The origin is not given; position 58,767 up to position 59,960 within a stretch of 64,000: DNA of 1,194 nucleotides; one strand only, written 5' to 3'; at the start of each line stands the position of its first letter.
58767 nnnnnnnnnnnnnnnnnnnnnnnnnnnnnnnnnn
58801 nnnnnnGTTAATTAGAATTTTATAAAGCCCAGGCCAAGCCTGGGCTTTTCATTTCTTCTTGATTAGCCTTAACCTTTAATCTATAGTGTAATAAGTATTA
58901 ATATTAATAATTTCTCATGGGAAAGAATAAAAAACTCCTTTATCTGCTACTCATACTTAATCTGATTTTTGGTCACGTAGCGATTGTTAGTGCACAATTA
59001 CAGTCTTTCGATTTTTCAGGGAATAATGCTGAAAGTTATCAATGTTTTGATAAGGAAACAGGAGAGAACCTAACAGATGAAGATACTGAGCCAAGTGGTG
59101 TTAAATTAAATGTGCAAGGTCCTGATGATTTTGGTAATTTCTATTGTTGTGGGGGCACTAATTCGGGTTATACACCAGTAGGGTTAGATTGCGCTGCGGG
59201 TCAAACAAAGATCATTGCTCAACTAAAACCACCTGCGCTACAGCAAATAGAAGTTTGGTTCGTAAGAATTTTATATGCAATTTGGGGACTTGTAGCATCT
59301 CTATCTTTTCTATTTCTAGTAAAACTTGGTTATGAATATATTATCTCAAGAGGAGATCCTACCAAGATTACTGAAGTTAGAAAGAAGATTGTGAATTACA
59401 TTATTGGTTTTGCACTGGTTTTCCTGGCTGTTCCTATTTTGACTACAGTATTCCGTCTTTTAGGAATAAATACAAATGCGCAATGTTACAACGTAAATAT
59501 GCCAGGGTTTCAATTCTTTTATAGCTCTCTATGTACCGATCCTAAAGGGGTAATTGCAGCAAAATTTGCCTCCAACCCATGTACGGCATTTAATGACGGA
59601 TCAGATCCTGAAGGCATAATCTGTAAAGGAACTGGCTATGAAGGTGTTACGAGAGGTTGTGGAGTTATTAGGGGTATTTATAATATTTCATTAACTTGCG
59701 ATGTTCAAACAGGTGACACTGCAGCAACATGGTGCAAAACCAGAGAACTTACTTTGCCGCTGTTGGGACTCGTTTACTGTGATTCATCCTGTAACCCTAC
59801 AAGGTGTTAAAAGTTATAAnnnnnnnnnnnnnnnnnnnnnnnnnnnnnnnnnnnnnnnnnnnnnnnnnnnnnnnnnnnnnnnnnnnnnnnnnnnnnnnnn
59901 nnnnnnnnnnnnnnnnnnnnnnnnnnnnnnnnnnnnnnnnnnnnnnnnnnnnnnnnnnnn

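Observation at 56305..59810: Tandem array of six VirB2/TrbC-like pilin-type paralogs, three with Cys-rich extracellular add-ons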

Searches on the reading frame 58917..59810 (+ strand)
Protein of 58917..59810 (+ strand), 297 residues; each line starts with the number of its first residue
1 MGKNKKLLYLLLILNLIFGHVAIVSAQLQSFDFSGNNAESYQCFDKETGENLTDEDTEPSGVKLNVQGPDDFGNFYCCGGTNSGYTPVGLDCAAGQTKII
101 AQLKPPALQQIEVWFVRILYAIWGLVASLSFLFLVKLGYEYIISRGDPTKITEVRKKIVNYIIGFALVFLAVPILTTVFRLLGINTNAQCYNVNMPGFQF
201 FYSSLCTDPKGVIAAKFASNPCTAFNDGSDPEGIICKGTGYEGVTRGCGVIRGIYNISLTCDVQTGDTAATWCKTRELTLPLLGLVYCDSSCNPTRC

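Call 3: search_protein_families(library=pfam, proteins=[window:58917-59810:+], max_evalue=1)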
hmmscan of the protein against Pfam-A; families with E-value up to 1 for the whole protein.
window:58917-59810:+ (297 aa): 2 families
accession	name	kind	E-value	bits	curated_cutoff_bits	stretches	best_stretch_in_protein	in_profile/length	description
PF18895.5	T4SS_pilin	-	1.7e-09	38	26.6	1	109-178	3-70/71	Type IV secretion system pilin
PF04290.18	DctQ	-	0.051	13.9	28.3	1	115-182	61-130/132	Tripartite ATP-independent periplasmic transporters, DctQ component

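Call 21: find_encoding_contigs(protein=window:58917-59807:+, flank=10000, max_places=6)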
Protein window:58917-59807:+ (297 aa): 1 contig read that carries it; 1 place shown.
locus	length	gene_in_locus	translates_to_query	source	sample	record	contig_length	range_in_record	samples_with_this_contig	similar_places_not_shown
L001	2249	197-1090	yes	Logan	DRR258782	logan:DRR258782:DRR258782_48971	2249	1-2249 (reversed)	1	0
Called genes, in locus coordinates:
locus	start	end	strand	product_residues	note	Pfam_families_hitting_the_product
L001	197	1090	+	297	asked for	PF18895:T4SS_pilin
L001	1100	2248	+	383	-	?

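Call 48: find_homologous_proteins(query=window:58917-59807:+)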
Query window:58917-59807:+ (297 aa): 102 proteins with E <= 0.001 among 1627 candidates.
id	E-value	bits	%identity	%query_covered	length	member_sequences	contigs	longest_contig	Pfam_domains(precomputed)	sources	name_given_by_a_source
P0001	4.3e-195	665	97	100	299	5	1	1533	PF18895.6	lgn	-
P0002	1.0e-162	559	79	100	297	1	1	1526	PF18895.6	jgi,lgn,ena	-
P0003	4.2e-141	488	74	100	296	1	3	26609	PF18895.6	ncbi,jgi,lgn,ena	-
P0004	8.7e-141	487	74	100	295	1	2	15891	PF18895.6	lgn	-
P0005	3.3e-136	472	73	94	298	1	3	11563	PF18895.6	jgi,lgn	-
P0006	2.7e-132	459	70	100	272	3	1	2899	PF18895.6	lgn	-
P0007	7.9e-124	431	69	98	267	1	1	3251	PF18895.6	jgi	jgi:hypothetical protein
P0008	3.5e-115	403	67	95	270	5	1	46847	PF18895.6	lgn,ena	-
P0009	9.9e-115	401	65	100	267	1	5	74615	PF18895.6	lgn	-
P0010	1.9e-112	394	62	99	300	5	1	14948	PF18895.6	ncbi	-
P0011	1.8e-101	358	59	100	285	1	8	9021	PF18895.6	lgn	-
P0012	8.8e-100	352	59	99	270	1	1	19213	PF18895.6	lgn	-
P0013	1.2e-97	345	58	99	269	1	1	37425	PF18895.6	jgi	jgi:hypothetical protein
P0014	1.1e-67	247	51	84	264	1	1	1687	PF18895.6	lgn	-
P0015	2.0e-67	246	58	70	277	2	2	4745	PF18895.6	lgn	-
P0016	6.1e-67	244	54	91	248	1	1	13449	PF18895.6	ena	-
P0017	5.3e-66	241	56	79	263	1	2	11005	PF18895.6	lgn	-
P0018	6.4e-63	231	51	75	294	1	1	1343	PF18895.6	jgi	jgi:hypothetical protein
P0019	2.6e-61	226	47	88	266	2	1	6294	PF18895.6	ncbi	-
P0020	4.8e-61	225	49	77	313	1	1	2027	PF18895.6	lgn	-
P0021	4.8e-60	222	42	92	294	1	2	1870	PF18895.6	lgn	-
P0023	3.8e-59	219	45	82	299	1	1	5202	PF18895.6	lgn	-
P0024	6.1e-59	218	46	91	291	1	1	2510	PF18895.6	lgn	-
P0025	4.9e-58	215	48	80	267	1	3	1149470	-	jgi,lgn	jgi:hypothetical protein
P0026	2.1e-55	206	44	86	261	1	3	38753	PF18895.6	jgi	jgi:hypothetical protein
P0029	5.1e-55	205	47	73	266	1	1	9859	PF18895.6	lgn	-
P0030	5.1e-55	205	47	73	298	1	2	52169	PF18895.6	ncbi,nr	ncbi:MAG: pilin [Candidatus Dojkabacteria bacterium]|nr:pilin [Candidatus Dojkabacteria bacterium] M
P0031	7.3e-54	201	47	78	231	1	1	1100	PF18895.6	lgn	-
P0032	1.1e-53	201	44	81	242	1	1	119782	PF18895.6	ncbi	-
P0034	1.6e-53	200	44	76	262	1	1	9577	PF18895.6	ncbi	-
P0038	2.4e-53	200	47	86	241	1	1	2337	PF18895.6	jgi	jgi:hypothetical protein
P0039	2.6e-53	200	48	75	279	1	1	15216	PF18895.6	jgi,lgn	-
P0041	6.2e-53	198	51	68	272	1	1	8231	PF18895.6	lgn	-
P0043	9.3e-53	198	47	73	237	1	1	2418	PF18895.6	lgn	-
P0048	5.9e-52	195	42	92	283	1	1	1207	PF18895.6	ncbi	-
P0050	8.7e-52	195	43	85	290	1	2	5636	PF18895.6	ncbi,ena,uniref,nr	ncbi:hypothetical protein KC669_04025 [Candidatus Dojkabacteria bacterium]|uniref:Uncharacterized pr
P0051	9.2e-52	194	44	79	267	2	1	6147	PF18895.6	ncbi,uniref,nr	ncbi:hypothetical protein KC678_04925 [Candidatus Dojkabacteria bacterium]|uniref:Uncharacterized pr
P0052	1.9e-51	193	48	75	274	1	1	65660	PF18895.6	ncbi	-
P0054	3.2e-51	193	51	66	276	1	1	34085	PF18895.6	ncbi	-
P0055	3.4e-51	193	48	72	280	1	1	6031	PF18895.6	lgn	-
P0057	6.9e-51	192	45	69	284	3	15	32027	PF18895.6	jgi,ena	jgi:hypothetical protein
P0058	8.0e-51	191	43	84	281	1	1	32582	PF18895.6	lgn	-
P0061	1.6e-50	190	56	57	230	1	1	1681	PF18895.6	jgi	jgi:hypothetical protein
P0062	2.4e-50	190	51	67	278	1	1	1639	PF18895.6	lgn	-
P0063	3.8e-50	189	48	74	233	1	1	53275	PF18895.6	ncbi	-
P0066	6.5e-50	188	50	73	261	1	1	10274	PF18895.6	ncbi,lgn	ncbi:MAG: pilin [Candidatus Dojkabacteria bacterium]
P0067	1.2e-49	188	41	93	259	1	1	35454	PF18895.6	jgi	jgi:hypothetical protein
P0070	9.8e-49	185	47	72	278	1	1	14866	PF18895.6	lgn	-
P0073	5.4e-48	182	42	85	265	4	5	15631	PF18895.6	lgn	-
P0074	7.9e-48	182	45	81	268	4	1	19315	PF18895.6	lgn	-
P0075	8.7e-48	181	48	73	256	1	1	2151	PF18895.6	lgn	-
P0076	1.7e-47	180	43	80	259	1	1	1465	PF18895.6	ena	-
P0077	2.2e-47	180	47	73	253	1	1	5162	PF18895.6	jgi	-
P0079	7.6e-47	178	47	80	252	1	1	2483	PF18895.6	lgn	-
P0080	9.6e-47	178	46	77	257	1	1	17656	PF18895.6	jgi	jgi:hypothetical protein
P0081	1.2e-46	178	47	73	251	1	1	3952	PF18895.6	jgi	jgi:hypothetical protein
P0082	1.6e-46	177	42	86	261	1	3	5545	PF18895.6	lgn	-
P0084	4.3e-46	176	46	71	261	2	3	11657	PF18895.6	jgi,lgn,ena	-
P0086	7.7e-45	172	44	74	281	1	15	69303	PF18895.6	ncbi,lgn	-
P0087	3.1e-44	170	43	78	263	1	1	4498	PF18895.6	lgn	-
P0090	2.0e-43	167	42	93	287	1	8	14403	PF18895.6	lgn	-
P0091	3.3e-43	166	42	74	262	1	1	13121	PF18895.6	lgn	-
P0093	4.4e-42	163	44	69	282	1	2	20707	PF18895.6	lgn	-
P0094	3.3e-41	160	41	81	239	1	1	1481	PF18895.6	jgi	jgi:hypothetical protein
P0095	5.1e-41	159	43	73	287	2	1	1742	PF18895.6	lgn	-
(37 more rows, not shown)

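Call 49: search_protein_families(library=ncbifam, proteins=[window:58917-59810:+], max_evalue=0.01)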
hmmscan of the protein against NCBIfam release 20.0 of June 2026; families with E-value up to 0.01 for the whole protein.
window:58917-59810:+ (297 aa): 0 families

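Call 67: predict_structure(alignment_id=A4)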
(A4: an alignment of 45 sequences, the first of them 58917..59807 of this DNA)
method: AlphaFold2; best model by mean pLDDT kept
length: 297 residues; sequences in the alignment: 45
mean_pLDDT: 79.6   pTM: 0.51
mean pLDDT of the five models: 79.6, 79.6, 77.4, 76.7, 76.3
residues with pLDDT >= 90: 57; 70-90: 178; 50-70: 54; < 50: 8
segments of 3 or more residues with pLDDT < 50: 199-204
pLDDT, mean of each block of 10 residues (from residue 1): 80 85 63 82 83 68 81 86 67 85 76 77 86 90 86 89 87 74 60 51 54 79 85 80 87 90 83 93 94 85
secondary structure, 60 per line:
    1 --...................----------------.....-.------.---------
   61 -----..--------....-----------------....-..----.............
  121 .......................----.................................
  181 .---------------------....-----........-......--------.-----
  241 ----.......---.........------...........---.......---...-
elements in order: H3-21 E76-79 E97-100 H108-143 H148-181 H203-206 H212-219 H221-226 E245-251 E255-263 E270-280 E284-290

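Call 70: fold_search(model_id=the predicted structure, library=pdb)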
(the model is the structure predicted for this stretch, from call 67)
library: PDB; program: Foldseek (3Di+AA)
matches with E <= 10: 104; with E <= 0.001: 0
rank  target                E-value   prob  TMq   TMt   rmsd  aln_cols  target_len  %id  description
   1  4adn_B                1.1e+00  0.05  0.11  0.14  20.9       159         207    8  Fusidic acid resistance protein FusB (released 2012-03-07)
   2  9p6i_G                1.4e+00  0.11  0.15  0.23  12.9       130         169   16  Crystal Structure of the Histidine Kinase VC2136 from Vibrio cholerae serotype O1 (released 2025-08-20)
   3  2ekx_MODEL_1_A        1.5e+00  0.28  0.15  0.34   4.1        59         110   17  Solution structure of the human BMX SH2 domain (released 2007-10-02)
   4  4nb5_D                1.5e+00  0.14  0.10  0.17  10.3        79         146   19  Crystal Structure of a transcriptional regulator (released 2014-04-23)
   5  9p6i_B                1.7e+00  0.11  0.16  0.24  13.1       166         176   12  Crystal Structure of the Histidine Kinase VC2136 from Vibrio cholerae serotype O1 (released 2025-08-20)
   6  9icz_A                1.9e+00  0.18  0.12  0.13   4.7        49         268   10  C-Methyltransferase SeMT from Saccharopolyspora erythraea (released 2025-12-10)
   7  4nb5_A                1.9e+00  0.12  0.10  0.19  10.4        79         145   19  Crystal Structure of a transcriptional regulator (released 2014-04-23)
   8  7zkg_B                2.0e+00  0.21  0.13  0.15   4.3        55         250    5  C-Methyltransferase PsmD from Streptomyces griseofuscus with bound cofactor (crystal form 2) (released 2022-12-28)
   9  7zkg_A                2.0e+00  0.18  0.12  0.14   5.4        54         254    9  C-Methyltransferase PsmD from Streptomyces griseofuscus with bound cofactor (crystal form 2) (released 2022-12-28)
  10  9p6i_E                2.0e+00  0.10  0.16  0.23  12.5       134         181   16  Crystal Structure of the Histidine Kinase VC2136 from Vibrio cholerae serotype O1 (released 2025-08-20)
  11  9icz_B                2.0e+00  0.10  0.10  0.11   6.0        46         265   11  C-Methyltransferase SeMT from Saccharopolyspora erythraea (released 2025-12-10)
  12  1dd5                  2.0e+00  0.06  0.13  0.18  14.1       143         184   15  CRYSTAL STRUCTURE OF THERMOTOGA MARITIMA RIBOSOME RECYCLING FACTOR, RRF (released 1999-12-22)
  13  3pfg                  2.1e+00  0.14  0.12  0.14   4.2        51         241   14  X-Ray crystal structure the N,N-dimethyltransferase TylM1 from Streptomyces fradiae in complex with SAM and dTDP-phenol (released 2010-12-15)
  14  4nb5_C                2.1e+00  0.11  0.10  0.18  10.5        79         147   19  Crystal Structure of a transcriptional regulator (released 2014-04-23)
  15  1ge9_MODEL_1_A        2.2e+00  0.08  0.15  0.21  13.9       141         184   16  SOLUTION STRUCTURE OF THE RIBOSOME RECYCLING FACTOR (released 2001-05-16)
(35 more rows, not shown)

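Call 73: find_encoding_contigs(protein=P0025, flank=10000, max_places=2)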
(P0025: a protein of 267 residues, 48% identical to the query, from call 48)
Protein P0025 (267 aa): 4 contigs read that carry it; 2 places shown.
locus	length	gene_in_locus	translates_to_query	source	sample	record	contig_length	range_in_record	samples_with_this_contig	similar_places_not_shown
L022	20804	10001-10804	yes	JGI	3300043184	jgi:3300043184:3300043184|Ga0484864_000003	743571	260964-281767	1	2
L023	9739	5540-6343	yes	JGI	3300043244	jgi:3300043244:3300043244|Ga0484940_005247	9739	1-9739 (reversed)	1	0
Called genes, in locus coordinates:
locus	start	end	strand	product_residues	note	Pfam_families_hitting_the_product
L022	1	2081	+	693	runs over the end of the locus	-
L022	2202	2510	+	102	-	PF00166:Cpn10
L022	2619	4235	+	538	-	PF00118:Cpn60_TCP1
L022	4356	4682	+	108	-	-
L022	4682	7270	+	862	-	PF13238:AAA_18 (faint), PF13191:AAA_16 (weak), PF00004:AAA, PF00158:Sigma54_activat (weak), PF00004:AAA, PF07724:AAA_2, PF07728:AAA_5, PF10431:ClpB_D2-small, +7 more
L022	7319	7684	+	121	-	PF18895:T4SS_pilin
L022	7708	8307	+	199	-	-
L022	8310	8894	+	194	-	-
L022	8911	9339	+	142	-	-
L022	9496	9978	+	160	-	-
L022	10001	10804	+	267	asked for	-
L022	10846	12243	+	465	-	-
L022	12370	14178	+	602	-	PF08486:SpoIID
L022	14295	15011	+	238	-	-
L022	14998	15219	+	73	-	PF18901:DUF5657 (weak)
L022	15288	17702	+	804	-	-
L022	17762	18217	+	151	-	PF01668:SmpB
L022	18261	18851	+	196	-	-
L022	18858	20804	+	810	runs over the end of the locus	PF26449:DUF8128, PF01935:DUF87 (faint)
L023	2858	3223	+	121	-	PF18895:T4SS_pilin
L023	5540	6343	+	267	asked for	-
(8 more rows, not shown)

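Call 75: search_protein_families(library=pfam, proteins=[L022:18858-20804:+, L022:15288-17699:+, L022:18261-18848:+, L022:10846-12240:+, L022:14295-15008:+], max_evalue=0.1)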
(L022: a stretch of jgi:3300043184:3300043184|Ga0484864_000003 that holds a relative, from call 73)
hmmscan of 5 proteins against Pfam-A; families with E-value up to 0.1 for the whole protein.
L022:18858-20804:+ (649 aa): 1 family
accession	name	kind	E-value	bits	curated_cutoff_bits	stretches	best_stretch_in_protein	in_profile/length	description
PF01935.23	DUF87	-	1.3e-05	25.8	23.2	1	360-591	9-203/220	Helicase HerA, central domain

L022:15288-17699:+ (804 aa): 1 family
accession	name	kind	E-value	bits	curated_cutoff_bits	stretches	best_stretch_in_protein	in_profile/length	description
PF01442.23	Apolipoprotein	-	0.096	12.8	90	0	254-372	42-162/190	Apolipoprotein A1/A4/E domain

L022:18261-18848:+ (196 aa): 0 families

L022:10846-12240:+ (465 aa): 1 family
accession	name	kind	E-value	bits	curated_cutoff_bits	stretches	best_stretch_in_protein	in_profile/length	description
PF04020.18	Phage_holin_4_2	-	0.02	15.9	28.8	1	289-322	37-70/105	Mycobacterial 4 TMS phage holin, superfamily IV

L022:14295-15008:+ (238 aa): 2 families
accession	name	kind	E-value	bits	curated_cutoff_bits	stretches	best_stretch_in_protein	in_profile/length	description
PF03703.20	bPH_2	-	0.0015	19.2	22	1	166-223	21-78/78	Bacterial PH domain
PF14470.12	bPH_3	-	0.0067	17.3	23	1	146-191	22-67/95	Bacterial PH domain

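Call 77: search_protein_families(library=ncbifam, proteins=[L022:18858-20804:+, L022:15288-17699:+, L022:18261-18848:+], max_evalue=0.1)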
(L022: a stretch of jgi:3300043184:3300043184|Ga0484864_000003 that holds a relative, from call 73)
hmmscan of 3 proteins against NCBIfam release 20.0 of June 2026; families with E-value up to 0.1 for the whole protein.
L022:18858-20804:+ (649 aa): 7 families
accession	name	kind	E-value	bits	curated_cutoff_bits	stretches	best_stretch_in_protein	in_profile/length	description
NF041447.1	TrbC_conju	equivalog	3.7e-06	25.7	800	1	349-409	105-165/685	F-type conjugative transfer protein TrbC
TIGR03743.1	SXT_TraD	subfamily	0.00019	20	366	1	353-418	152-221/636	conjugative transfer system coupling protein TraD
NF033849.1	ser_rich_anae_1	subfamily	0.00036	18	650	1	369-635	755-1026/1163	serine-rich protein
TIGR03754.1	conj_TOL_TraD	equivalog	0.00053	18.6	647.55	1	361-414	168-220/643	type IV conjugative transfer system coupling protein TraD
TIGR03420.1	DnaA_homol_Hda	equivalog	0.026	14.1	194.8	0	373-413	38-78/226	DnaA regulatory inactivator Hda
NF053655.1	CedD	equivalog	0.04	12.6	600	1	343-417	194-265/527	DNA-translocating ATPase CedD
NF002255.0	PRK01185.1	subfamily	0.048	12.7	304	0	533-587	173-225/271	NAD(+) kinase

L022:15288-17699:+ (804 aa): 0 families

L022:18261-18848:+ (196 aa): 0 families

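Call 78: search_solved_structures(query=L022:18858-20804:+, max_evalue=1)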
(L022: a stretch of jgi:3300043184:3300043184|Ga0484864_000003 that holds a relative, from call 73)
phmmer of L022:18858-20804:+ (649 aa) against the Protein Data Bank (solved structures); distinct sequences matched with E-value up to 1: 2.
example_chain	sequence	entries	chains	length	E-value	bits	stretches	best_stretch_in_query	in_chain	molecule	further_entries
2kjq_A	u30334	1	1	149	0.27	12.6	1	353-410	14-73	DnaA-related protein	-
9x1l_A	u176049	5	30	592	0.45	11.9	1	372-416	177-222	DNA helicase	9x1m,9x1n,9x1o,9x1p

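Call 79: find_homologous_proteins(query=L022:18858-20804:+, max_evalue=1e-10)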
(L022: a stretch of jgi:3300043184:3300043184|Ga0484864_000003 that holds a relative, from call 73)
Query L022:18858-20804:+ (649 aa): 2802 proteins with E <= 1e-10 among 8000 candidates; the best 120 are listed.
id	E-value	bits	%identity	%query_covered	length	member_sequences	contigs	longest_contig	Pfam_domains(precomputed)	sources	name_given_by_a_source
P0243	0.0e+0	1232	82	98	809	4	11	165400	PF26449.1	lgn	-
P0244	0.0e+0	1208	81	97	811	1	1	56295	PF26449.1,PF01935.24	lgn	-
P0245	0.0e+0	1206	79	100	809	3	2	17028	PF26449.1,PF01935.24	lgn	-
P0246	0.0e+0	1180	78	100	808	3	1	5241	PF26449.1,PF10412.16,PF01935.24,PF12696.14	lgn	-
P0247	0.0e+0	1171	77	100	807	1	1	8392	PF26449.1,PF10412.16,PF01935.24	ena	-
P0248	0.0e+0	1111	75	100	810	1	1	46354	PF26449.1,PF10412.16,PF01935.24,PF12696.14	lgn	-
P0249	0.0e+0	1088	75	95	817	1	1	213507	PF26449.1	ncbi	ncbi:MAG: TraM recognition domain-containing protein [Candidatus Dojkabacteria bacterium]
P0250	0.0e+0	1079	72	97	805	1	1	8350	PF26449.1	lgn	-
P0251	0.0e+0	1075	70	100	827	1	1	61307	PF26449.1,PF01935.24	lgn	-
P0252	0.0e+0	1075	69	100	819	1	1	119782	PF26449.1,PF01935.24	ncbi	-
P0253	0.0e+0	1068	71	100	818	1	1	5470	PF26449.1,PF12696.14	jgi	jgi:hypothetical protein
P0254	0.0e+0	1068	72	96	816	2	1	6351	PF26449.1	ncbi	ncbi:MAG: hypothetical protein ABIM99_00680 [Candidatus Dojkabacteria bacterium]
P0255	0.0e+0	1065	70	100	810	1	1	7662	PF26449.1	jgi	jgi:hypothetical protein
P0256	0.0e+0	1063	70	100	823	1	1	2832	PF26449.1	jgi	jgi:hypothetical protein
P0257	0.0e+0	1059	71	100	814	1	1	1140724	PF26449.1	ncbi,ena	-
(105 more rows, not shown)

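Call 80: find_encoding_contigs(protein=P0257, flank=10000, max_places=2)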
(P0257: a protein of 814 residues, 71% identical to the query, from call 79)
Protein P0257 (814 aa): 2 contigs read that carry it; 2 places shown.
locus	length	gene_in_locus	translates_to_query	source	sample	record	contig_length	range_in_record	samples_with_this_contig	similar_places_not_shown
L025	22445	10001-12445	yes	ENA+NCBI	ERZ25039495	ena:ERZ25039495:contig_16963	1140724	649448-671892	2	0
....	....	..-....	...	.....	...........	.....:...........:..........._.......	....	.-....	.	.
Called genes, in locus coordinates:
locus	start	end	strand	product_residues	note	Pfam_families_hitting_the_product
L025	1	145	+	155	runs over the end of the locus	-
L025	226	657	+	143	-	-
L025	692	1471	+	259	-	-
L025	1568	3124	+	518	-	-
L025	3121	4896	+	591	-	PF08486:SpoIID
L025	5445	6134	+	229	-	-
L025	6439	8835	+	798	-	-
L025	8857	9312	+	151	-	PF01668:SmpB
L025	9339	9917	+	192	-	-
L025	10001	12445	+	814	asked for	PF26449:DUF8128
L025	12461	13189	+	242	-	-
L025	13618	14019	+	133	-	-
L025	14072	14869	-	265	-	PF02899:Phage_int_SAM_1, PF13495:Phage_int_SAM_4, PF00589:Phage_integrase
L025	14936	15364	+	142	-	-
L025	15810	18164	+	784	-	PF00004:AAA, PF17862:AAA_lid_3, PF01434:Peptidase_M41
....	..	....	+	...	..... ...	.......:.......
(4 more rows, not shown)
